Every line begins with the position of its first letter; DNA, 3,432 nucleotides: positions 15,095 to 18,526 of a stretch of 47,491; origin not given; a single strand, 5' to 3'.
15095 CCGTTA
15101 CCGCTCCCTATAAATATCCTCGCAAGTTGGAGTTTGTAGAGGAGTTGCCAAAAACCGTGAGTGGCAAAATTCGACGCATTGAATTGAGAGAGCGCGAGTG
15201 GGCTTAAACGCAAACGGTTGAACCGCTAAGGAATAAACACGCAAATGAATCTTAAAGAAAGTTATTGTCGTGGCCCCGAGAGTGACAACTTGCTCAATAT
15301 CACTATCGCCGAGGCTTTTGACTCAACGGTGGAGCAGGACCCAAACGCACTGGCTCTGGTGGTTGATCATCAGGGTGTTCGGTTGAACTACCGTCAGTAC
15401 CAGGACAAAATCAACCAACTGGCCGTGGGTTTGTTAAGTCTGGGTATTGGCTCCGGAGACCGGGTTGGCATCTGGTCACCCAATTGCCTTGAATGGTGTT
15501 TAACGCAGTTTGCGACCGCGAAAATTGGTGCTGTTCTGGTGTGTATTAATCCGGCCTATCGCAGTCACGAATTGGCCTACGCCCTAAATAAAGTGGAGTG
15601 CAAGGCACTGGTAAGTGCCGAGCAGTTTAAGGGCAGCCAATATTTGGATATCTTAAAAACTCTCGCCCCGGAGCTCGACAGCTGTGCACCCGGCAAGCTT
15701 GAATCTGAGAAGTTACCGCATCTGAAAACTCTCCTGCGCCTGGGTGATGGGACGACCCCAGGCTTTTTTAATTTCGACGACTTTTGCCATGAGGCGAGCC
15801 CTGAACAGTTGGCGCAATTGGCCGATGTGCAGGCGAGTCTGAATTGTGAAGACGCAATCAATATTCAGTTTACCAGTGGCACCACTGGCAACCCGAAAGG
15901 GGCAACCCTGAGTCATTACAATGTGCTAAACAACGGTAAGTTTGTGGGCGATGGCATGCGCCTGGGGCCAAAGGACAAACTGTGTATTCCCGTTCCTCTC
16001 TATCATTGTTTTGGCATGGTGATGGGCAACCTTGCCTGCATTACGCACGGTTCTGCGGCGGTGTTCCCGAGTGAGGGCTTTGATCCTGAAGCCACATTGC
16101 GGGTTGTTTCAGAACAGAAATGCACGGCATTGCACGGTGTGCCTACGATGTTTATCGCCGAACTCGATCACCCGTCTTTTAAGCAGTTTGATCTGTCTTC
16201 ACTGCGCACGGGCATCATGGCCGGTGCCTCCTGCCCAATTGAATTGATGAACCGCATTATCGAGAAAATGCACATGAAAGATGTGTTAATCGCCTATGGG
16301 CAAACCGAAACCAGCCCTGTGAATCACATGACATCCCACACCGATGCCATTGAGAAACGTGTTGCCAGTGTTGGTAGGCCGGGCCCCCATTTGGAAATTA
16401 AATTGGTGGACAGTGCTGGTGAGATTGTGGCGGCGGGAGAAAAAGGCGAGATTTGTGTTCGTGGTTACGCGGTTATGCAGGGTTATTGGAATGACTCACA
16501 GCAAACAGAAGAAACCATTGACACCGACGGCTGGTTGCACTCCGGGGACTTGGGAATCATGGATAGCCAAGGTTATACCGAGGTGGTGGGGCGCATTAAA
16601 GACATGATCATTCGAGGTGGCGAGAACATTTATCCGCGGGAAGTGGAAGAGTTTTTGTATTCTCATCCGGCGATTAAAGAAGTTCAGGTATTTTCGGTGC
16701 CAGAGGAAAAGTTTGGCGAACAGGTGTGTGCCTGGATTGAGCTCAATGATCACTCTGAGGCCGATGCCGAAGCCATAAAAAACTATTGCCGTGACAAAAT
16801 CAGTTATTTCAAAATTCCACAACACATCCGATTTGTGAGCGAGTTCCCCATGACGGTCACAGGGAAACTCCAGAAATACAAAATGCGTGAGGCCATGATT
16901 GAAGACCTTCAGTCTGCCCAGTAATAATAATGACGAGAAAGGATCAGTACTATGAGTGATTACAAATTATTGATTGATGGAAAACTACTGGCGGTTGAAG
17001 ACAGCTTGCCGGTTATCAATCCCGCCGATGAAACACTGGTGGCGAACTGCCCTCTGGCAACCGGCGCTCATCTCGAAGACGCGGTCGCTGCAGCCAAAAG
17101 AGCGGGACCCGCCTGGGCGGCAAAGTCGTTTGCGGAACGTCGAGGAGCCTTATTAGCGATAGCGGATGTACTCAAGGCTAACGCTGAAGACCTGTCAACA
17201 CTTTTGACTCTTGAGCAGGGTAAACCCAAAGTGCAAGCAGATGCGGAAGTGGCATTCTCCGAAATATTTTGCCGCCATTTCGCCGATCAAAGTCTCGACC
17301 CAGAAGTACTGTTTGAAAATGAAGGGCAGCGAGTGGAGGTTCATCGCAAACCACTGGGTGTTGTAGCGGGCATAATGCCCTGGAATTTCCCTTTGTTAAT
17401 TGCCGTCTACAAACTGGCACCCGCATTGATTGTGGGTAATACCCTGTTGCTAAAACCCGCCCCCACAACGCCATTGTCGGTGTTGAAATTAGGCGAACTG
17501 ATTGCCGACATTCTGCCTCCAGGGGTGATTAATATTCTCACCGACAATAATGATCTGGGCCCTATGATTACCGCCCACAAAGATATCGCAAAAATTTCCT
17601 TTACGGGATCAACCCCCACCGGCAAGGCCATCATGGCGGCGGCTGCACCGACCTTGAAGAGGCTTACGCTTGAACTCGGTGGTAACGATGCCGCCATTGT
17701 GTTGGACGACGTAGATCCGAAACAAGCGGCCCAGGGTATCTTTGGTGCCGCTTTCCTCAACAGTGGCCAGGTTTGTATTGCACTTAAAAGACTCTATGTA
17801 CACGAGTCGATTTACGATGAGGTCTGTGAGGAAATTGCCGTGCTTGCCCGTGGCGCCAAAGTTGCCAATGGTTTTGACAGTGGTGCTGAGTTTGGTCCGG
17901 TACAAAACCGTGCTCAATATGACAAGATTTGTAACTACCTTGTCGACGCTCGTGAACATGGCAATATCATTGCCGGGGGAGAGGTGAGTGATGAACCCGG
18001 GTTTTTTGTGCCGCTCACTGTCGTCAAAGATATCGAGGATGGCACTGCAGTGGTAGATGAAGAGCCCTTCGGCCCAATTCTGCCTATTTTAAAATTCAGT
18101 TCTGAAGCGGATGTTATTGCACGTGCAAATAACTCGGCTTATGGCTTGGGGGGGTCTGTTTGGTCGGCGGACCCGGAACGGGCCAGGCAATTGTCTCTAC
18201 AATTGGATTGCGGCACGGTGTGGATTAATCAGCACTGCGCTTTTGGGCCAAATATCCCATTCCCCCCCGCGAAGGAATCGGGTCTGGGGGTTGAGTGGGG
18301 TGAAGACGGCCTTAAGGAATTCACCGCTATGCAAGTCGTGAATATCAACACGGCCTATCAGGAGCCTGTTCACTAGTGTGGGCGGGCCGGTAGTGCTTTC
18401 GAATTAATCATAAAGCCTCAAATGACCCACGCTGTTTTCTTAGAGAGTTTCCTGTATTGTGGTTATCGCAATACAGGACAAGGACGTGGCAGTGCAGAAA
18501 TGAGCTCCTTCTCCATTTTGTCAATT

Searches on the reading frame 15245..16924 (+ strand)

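Call 7: search_protein_families(library=pfam, proteins=[window:15245-16924:+])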
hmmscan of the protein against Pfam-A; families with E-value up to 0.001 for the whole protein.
window:15245-16924:+ (559 aa): 2 families
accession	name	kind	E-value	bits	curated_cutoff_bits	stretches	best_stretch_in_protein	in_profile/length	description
PF00501.34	AMP-binding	-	2.7e-95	319.8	29.9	1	25-415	1-384/384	AMP-binding enzyme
PF13193.12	AMP-binding_C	-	1.9e-16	61.2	24.5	1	466-541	1-76/76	AMP-binding enzyme C-terminal domain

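Call 28: search_protein_families(library=ncbifam, proteins=[window:15245-16924:+])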
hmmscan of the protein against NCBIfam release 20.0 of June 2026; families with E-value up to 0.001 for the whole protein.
window:15245-16924:+ (559 aa): 110 families (the best 25 are shown)
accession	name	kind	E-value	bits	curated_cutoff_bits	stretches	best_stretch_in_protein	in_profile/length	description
NF009233.0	PRK12583.1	subfamily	5.6e-259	860.2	832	1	4-557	3-556/558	fatty acid CoA ligase family protein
NF004837.0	PRK06187.1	subfamily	6e-125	417.5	476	1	18-553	7-524/531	long-chain-fatty-acid--CoA ligase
NF005801.1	PRK07656.1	equivalog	4.3e-120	401.7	657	1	20-548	2-500/500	FadD3 family acyl-CoA ligase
NF006182.0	PRK08316.1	subfamily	2.4e-110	369.5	663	1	18-553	10-519/523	fatty acyl-CoA synthetase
NF004758.0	PRK06087.1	equivalog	1.7e-96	323.8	736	1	19-557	24-541/548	medium-chain fatty-acid--CoA ligase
NF005307.0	PRK06839.1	equivalog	6.5e-94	315.3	748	1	32-549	15-491/496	o-succinylbenzoate--CoA ligase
NF004114.0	PRK05605.1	equivalog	4.9e-92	309.1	766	1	18-555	33-573/575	long-chain-fatty-acid--CoA ligase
NF052580.1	Str24CoAsynCasG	equivalog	7e-90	301.9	750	2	196-546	182-545/548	steroid-24-oyl-CoA synthetase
NF005702.0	PRK07514.1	subfamily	9.8e-87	291.4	558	2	197-551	152-500/506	malonyl-CoA synthase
NF004511.1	PRK05852.1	equivalog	2.6e-85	287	650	2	191-549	145-502/505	FadD7 family fatty acid--CoA ligase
NF005463.0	PRK07059.1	subfamily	5.4e-84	282.6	869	1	20-549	24-554/557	long-chain-fatty-acid--CoA ligase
NF052269.1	Staph_lig_FadD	equivalog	8.6e-84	281.7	650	2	197-554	145-496/499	long-chain-fatty-acid--CoA ligase FadD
NF006181.0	PRK08314.1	subfamily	9e-84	281.7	705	1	28-552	33-555/563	long-chain-fatty-acid--CoA ligase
NF005714.0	PRK07529.1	subfamily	9.2e-84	281.9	632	1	16-556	27-581/640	acyl-CoA synthetase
TIGR03208.1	cyc_hxne_CoA_lg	equivalog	2.5e-83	280.7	792.3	1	20-549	23-538/538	cyclohexanecarboxylate-CoA ligase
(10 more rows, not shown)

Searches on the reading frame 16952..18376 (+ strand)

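Call 7: search_protein_families(library=pfam, proteins=[window:16952-18376:+])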
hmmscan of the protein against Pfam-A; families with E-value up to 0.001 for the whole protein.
window:16952-18376:+ (474 aa): 1 family
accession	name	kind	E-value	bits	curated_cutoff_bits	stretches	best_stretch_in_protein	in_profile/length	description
PF00171.27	Aldedh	-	2.2e-140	468.7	23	1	18-463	8-461/461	Aldehyde dehydrogenase family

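Call 28: search_protein_families(library=ncbifam, proteins=[window:16952-18376:+])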
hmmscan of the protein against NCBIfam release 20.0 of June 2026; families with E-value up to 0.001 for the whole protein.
window:16952-18376:+ (474 aa): 42 families (the best 25 are shown)
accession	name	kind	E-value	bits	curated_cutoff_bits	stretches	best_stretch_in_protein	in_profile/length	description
NF010000.0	PRK13473.1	subfamily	1.5e-119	399.8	615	1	4-466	3-473/475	aminobutyraldehyde dehydrogenase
NF045735.1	PaDhStyDPseudo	equivalog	4.7e-115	385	850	1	5-465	4-481/483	phenylacetaldehyde dehydrogenase StyD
TIGR01804.1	BADH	equivalog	1.3e-111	373.4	668.6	1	16-459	12-465/467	betaine-aldehyde dehydrogenase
NF009725.0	PRK13252.1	equivalog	1.6e-105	353.3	593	1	4-469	7-483/488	betaine-aldehyde dehydrogenase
TIGR01780.1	SSADH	subfamily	1.2e-99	334.2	646.35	1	21-459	1-446/448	succinate-semialdehyde dehydrogenase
NF006916.0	PRK09407.1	equivalog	1.1e-97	327.8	521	1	17-464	34-491/526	succinic semialdehyde dehydrogenase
TIGR03374.1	ABALDH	equivalog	9e-97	324.8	909.3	1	4-463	2-469/472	aminobutyraldehyde dehydrogenase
NF045736.1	PaDhStyDRhodo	equivalog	2e-95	320.2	800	1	5-465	4-477/479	phenylacetaldehyde dehydrogenase StyD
NF007497.0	PRK10090.1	equivalog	1.4e-92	311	500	1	3-466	6-478/480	aldehyde dehydrogenase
NF002852.0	PRK03137.1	subfamily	2.8e-92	310.2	648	1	3-430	36-474/514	L-glutamate gamma-semialdehyde dehydrogenase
TIGR03216.1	OH_muco_semi_DH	equivalog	5.8e-92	308.8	693.25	1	6-466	3-480/481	2-hydroxymuconic semialdehyde dehydrogenase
TIGR02299.1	HpaE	equivalog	2e-91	307.1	638.35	1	5-467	2-478/488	5-carboxymethyl-2-hydroxymuconate semialdehyde dehydrogenase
NF040648.1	lactal_redase_Meth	equivalog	5e-90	302.7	650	1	6-465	1-462/463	lactaldehyde dehydrogenase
TIGR04284.1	aldehy_Rv0768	hypoth_equivalog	7.9e-90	302.1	775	1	5-463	2-476/480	aldehyde dehydrogenase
NF050026.1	AcaldDHExaC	equivalog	1.4e-86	291.1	900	1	4-458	16-486/503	acetaldehyde dehydrogenase ExaC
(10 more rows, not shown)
